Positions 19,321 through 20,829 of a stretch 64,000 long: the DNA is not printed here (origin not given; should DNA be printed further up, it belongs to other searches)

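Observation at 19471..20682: In-frame fusion of lipoprotein signal peptidase II with a GrpB-family domain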

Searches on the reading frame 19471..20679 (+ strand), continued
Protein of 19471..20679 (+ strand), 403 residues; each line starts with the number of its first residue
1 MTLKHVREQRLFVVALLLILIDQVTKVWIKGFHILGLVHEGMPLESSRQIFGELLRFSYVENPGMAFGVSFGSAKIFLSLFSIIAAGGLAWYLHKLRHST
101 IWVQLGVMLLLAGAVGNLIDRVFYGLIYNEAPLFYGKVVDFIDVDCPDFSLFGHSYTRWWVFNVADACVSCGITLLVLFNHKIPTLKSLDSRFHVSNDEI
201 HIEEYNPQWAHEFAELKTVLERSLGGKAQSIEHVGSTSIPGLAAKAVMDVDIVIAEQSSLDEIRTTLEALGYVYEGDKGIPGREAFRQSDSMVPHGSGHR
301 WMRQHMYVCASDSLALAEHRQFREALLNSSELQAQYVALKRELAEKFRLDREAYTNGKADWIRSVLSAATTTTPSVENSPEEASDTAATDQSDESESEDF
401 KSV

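Call 11: find_encoding_contigs(protein=P0002, flank=6000, max_places=3)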
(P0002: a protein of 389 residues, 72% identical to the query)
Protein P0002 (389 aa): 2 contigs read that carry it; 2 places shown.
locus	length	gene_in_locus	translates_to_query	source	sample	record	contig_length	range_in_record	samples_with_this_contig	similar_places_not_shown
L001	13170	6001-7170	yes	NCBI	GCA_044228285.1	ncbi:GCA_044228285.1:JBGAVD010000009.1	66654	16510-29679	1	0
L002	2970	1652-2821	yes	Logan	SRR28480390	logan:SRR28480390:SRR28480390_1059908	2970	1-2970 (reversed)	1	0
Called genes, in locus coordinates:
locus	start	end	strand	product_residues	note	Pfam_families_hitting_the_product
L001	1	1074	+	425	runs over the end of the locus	PF03952:Enolase_N, PF00113:Enolase_C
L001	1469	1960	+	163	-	-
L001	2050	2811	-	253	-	PF13367:PrsW-protease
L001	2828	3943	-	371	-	PF00487:FA_desaturase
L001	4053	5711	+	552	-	PF14716:HHH_8 (weak), PF14520:HHH_5, PF02811:PHP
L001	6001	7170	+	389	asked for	PF01252:Peptidase_A8, PF04229:GrpB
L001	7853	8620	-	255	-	PF01925:TauE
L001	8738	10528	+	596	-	PF07676:PD40 (faint)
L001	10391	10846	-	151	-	-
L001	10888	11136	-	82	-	-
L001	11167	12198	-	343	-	PF13620:CarboxypepD_reg, PF13715:CarbopepD_reg_2, PF13385:Laminin_G_3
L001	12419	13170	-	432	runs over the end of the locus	PF02369:Big_1 (faint), PF13620:CarboxypepD_reg, PF13715:CarbopepD_reg_2 (weak), PF13620:CarboxypepD_reg, PF13385:Laminin_G_3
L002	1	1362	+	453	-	?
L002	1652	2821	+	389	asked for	PF01252:Peptidase_A8, PF04229:GrpB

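Call 12: find_encoding_contigs(protein=P0005, flank=6000, max_places=2)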
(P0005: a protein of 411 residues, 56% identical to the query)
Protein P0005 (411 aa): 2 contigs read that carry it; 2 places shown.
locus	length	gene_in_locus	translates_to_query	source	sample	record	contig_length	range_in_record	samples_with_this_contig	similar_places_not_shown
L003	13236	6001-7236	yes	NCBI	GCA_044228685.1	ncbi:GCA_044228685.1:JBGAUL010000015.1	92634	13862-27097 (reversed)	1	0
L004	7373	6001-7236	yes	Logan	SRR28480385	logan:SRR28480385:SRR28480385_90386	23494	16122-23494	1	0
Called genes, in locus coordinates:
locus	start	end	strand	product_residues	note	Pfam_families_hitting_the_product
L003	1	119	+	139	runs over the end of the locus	PF01329:Pterin_4a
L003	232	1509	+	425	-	PF03952:Enolase_N, PF00113:Enolase_C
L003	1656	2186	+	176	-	-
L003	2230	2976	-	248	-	PF13367:PrsW-protease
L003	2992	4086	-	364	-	PF00487:FA_desaturase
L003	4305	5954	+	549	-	PF14716:HHH_8, PF14520:HHH_5 (weak), PF02811:PHP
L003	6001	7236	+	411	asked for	PF01252:Peptidase_A8, PF04229:GrpB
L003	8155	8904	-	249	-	PF01925:TauE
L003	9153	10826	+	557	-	PF07676:PD40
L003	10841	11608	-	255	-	PF13385:Laminin_G_3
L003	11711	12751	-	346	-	PF13620:CarboxypepD_reg, PF13715:CarbopepD_reg_2, PF13385:Laminin_G_3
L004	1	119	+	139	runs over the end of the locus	PF01329:Pterin_4a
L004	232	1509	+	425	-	PF03952:Enolase_N, PF00113:Enolase_C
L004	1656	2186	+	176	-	-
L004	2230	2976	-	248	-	PF13367:PrsW-protease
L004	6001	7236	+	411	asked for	PF01252:Peptidase_A8, PF04229:GrpB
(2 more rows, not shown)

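Call 13: find_encoding_contigs(protein=P0006, flank=6000, max_places=2)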
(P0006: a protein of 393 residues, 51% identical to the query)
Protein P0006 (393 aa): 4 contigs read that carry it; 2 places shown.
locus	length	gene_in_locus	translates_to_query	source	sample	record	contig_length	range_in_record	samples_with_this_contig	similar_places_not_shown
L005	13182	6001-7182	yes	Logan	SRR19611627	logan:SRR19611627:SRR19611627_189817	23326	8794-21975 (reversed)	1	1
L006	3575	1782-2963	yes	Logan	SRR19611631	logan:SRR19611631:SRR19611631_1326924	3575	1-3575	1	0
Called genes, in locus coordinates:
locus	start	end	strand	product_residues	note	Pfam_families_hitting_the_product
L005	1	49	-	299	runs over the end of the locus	PF13230:GATase_4, PF13522:GATase_6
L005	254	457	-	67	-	-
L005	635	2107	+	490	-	-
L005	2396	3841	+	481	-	PF06123:CreD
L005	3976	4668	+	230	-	-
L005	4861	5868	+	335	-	-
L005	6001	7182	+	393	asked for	PF01252:Peptidase_A8, PF04229:GrpB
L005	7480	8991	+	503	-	PF07969:Amidohydro_3 (faint), PF01979:Amidohydro_1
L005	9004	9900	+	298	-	PF05448:AXE1 (faint), PF02129:Peptidase_S15 (faint), PF00561:Abhydrolase_1 (faint), PF00326:Peptidase_S9, PF12146:Hydrolase_4 (faint), PF08840:BAAT_C (faint)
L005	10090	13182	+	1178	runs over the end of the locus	PF15902:Sortilin-Vps10 (weak), PF02012:BNR (faint), PF13088:BNR_2 (faint), PF14870:PSII_BNR (faint), PF15902:Sortilin-Vps10, PF18962:Por_Secre_tail (faint)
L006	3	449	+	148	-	?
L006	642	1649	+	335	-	-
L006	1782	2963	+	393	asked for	PF01252:Peptidase_A8, PF04229:GrpB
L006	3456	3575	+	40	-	?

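Call 14: find_encoding_contigs(protein=P0009, flank=6000, max_places=2)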
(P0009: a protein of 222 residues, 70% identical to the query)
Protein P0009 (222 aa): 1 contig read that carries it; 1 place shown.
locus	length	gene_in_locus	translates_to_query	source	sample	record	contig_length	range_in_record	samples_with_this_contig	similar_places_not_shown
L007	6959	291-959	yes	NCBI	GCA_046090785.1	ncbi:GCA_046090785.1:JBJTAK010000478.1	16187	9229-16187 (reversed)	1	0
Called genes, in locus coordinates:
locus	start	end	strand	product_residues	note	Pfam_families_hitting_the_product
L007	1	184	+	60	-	?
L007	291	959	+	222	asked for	PF01252:Peptidase_A8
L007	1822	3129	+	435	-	PF07676:PD40 (weak)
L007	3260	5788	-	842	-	PF02861:Clp_N, PF13191:AAA_16 (weak), PF00004:AAA, PF17871:AAA_lid_9, PF07724:AAA_2, PF00004:AAA, PF07728:AAA_5, PF10431:ClpB_D2-small, +10 more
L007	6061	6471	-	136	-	-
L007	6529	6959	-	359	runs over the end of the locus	PF00953:Glycos_transf_4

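Call 15: find_encoding_contigs(protein=P0011, flank=6000, max_places=2)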
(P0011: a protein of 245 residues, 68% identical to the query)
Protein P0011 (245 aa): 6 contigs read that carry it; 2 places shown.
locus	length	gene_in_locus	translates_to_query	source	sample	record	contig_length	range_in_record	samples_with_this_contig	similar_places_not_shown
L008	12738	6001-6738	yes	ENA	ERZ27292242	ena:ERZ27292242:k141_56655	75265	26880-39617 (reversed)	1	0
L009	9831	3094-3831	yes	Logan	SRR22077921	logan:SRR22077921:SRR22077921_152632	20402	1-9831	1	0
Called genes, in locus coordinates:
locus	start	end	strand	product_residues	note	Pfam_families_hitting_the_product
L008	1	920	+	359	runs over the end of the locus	PF01075:Glyco_transf_9 (faint)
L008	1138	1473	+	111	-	PF00085:Thioredoxin, PF13098:Thioredoxin_2 (weak)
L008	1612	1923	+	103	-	PF01329:Pterin_4a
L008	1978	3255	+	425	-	PF03952:Enolase_N, PF00113:Enolase_C, PF13378:MR_MLE_C (weak)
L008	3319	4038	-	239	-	PF13367:PrsW-protease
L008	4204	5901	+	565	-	PF14716:HHH_8, PF14520:HHH_5, PF02811:PHP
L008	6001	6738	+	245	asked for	PF01252:Peptidase_A8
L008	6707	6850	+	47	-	-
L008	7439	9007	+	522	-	PF07676:PD40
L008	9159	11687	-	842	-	PF02861:Clp_N, PF13191:AAA_16 (weak), PF00004:AAA, PF17871:AAA_lid_9, PF07724:AAA_2, PF00004:AAA, PF07728:AAA_5, PF10431:ClpB_D2-small, +10 more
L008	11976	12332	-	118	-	-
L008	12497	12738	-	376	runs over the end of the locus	PF00953:Glycos_transf_4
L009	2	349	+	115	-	?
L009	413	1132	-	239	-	PF13367:PrsW-protease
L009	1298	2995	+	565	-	PF14716:HHH_8, PF14520:HHH_5, PF02811:PHP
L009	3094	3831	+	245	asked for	PF01252:Peptidase_A8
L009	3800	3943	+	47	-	-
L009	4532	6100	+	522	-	PF07676:PD40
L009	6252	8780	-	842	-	PF02861:Clp_N, PF13191:AAA_16 (weak), PF00004:AAA, PF17871:AAA_lid_9, PF07724:AAA_2, PF00004:AAA, PF07728:AAA_5, PF10431:ClpB_D2-small, +10 more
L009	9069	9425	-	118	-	-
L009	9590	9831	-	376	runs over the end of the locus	PF00953:Glycos_transf_4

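Call 17: find_encoding_contigs(protein=P0001, flank=2000, max_places=2)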
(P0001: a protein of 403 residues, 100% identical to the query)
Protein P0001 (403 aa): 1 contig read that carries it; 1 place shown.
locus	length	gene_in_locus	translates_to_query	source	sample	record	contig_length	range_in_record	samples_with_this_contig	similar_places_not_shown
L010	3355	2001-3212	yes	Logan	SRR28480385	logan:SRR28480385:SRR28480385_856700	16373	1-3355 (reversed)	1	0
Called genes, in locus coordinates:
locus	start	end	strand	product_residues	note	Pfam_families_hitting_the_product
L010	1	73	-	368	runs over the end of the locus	PF00487:FA_desaturase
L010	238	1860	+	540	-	PF14520:HHH_5 (weak), PF02811:PHP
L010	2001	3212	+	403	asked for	PF01252:Peptidase_A8, PF04229:GrpB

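Call 25: search_protein_representatives(protein=window:19471-20679:+)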
Query: 403 residues. Proteins with E-value up to 0.001 (for the whole library): 14025; up to 1e-10: 3487; up to 1e-30: 122. The best 150 are listed.
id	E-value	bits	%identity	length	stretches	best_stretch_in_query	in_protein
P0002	8.3e-184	627.5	70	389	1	3-387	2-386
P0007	4.3e-110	384.8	62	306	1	3-284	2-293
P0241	2.8e-72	260.4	43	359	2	200-369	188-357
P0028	3.9e-61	223.7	57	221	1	5-188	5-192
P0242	5.7e-56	206.7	54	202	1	9-186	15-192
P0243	2.9e-53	197.7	51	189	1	10-189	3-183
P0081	5.4e-53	196.9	54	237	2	9-134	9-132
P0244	6.2e-53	196.7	51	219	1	11-194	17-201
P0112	4.5e-51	190.5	53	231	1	10-180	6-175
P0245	8.1e-49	183.1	36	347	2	199-369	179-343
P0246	3.9e-48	180.9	45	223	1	10-204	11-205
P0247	5.6e-48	180.3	47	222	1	12-194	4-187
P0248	2.4e-47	178.2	35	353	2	202-367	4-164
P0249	3.6e-47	177.7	49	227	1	10-182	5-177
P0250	1.7e-43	165.6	48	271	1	10-201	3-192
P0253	2.2e-42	161.9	47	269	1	192-367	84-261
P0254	3.7e-42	161.2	38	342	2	202-369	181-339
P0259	1.3e-40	156.1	49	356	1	200-372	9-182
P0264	8.0e-40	153.5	34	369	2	198-370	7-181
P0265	9.5e-40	153.3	36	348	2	197-368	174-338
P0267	2.2e-39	152.0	45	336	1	199-369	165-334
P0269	3.8e-39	151.3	44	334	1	196-367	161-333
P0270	2.4e-38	148.6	46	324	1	199-366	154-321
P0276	1.4e-37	146.1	35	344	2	198-366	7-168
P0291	6.8e-35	137.3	32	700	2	197-366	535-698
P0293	1.8e-34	135.9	47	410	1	202-351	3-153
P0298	5.5e-34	134.3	41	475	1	198-367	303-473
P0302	8.0e-34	133.7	43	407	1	200-386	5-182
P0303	9.2e-34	133.5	45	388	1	198-368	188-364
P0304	1.8e-33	132.6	43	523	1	201-388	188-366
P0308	3.0e-33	131.8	47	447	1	199-367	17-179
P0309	3.4e-33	131.7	41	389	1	200-370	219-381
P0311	4.5e-33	131.3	32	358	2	200-366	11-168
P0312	5.2e-33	131.1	43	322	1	194-374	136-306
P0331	8.3e-32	127.1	44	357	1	199-368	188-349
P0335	1.3e-31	126.4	45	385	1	200-369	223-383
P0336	1.4e-31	126.3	41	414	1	194-367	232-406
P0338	1.9e-31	125.9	41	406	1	204-367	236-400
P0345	3.4e-31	125.1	46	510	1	200-371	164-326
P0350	6.1e-31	124.3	41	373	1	194-369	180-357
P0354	7.9e-31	123.9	43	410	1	196-367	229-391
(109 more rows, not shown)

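Call 26: search_protein_families(library=pfam, proteins=[P0241, P0245, P0248, P0254, P0264, P0265, P0276, P0291, P0311, P0081], max_evalue=0.001)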
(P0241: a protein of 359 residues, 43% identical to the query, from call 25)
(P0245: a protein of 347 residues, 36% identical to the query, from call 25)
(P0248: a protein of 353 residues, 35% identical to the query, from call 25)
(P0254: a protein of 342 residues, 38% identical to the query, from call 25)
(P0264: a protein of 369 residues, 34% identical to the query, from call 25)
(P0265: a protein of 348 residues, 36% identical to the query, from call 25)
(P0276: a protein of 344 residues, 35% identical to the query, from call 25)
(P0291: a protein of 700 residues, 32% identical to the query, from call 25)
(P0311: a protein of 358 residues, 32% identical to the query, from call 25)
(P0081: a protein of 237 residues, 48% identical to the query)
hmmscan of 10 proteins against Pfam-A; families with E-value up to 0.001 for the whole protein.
P0241 (359 aa): 3 families
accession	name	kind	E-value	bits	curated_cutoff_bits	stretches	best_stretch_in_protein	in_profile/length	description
PF04229.20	GrpB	-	8.5e-98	325.5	25.5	2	187-355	1-158/159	GrpB protein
PF14907.12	NTP_transf_5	-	3.9e-06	27.1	31.2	0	49-83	89-123/249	Uncharacterised nucleotidyltransferase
PF16525.10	MHB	-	0.00018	22.1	27.4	0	128-165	18-55/77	Haemophore, haem-binding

P0245 (347 aa): 1 family
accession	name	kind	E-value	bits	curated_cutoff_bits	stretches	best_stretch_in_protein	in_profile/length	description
PF04229.20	GrpB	-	3.4e-107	356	25.5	2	5-166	2-158/159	GrpB protein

P0248 (353 aa): 2 families
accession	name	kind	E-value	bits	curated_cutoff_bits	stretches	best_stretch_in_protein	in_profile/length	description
PF04229.20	GrpB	-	8.4e-80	267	25.5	2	186-347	2-158/159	GrpB protein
PF14907.12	NTP_transf_5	-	7.6e-05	22.8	31.2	1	48-119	93-145/249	Uncharacterised nucleotidyltransferase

P0254 (342 aa): 1 family
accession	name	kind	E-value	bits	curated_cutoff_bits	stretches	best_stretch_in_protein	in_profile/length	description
PF04229.20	GrpB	-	2.3e-91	304.6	25.5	2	181-337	4-158/159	GrpB protein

P0264 (369 aa): 1 family
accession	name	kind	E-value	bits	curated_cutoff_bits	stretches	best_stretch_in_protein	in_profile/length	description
PF04229.20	GrpB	-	6.2e-102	338.9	25.5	2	187-348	1-158/159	GrpB protein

P0265 (348 aa): 1 family
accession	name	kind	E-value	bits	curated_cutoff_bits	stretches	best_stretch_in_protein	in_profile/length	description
PF04229.20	GrpB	-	1.5e-94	314.9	25.5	2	176-337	1-158/159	GrpB protein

P0276 (344 aa): 1 family
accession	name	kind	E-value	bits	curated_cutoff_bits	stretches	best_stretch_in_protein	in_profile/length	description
PF04229.20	GrpB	-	1.2e-90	302.2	25.5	2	8-169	1-158/159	GrpB protein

P0291 (700 aa): 5 families
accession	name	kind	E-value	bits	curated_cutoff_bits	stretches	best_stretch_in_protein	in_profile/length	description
PF04229.20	GrpB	-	5.9e-86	287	25.5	2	364-520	2-156/159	GrpB protein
PF03060.21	NMO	-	9.8e-84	282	28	1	4-343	3-329/331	Nitronate monooxygenase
PF01070.24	FMN_dh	-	6.5e-08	32.4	24.9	1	155-242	227-307/350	FMN-dependent dehydrogenase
PF00478.31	IMPDH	-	1.8e-07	30.9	25.6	1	203-247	202-246/345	IMP dehydrogenase / GMP reductase domain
PF01180.27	DHO_dh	-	0.00011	22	27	1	148-240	187-272/291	Dihydroorotate dehydrogenase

P0311 (358 aa): 1 family
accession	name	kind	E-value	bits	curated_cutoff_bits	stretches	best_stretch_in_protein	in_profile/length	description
PF04229.20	GrpB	-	1.7e-86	288.7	25.5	2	11-167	2-156/159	GrpB protein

P0081 (237 aa): 1 family
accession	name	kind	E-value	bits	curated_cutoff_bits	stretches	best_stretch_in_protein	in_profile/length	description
PF01252.23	Peptidase_A8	-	4.2e-33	115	25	1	15-198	2-139/142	Signal peptidase (SPase) II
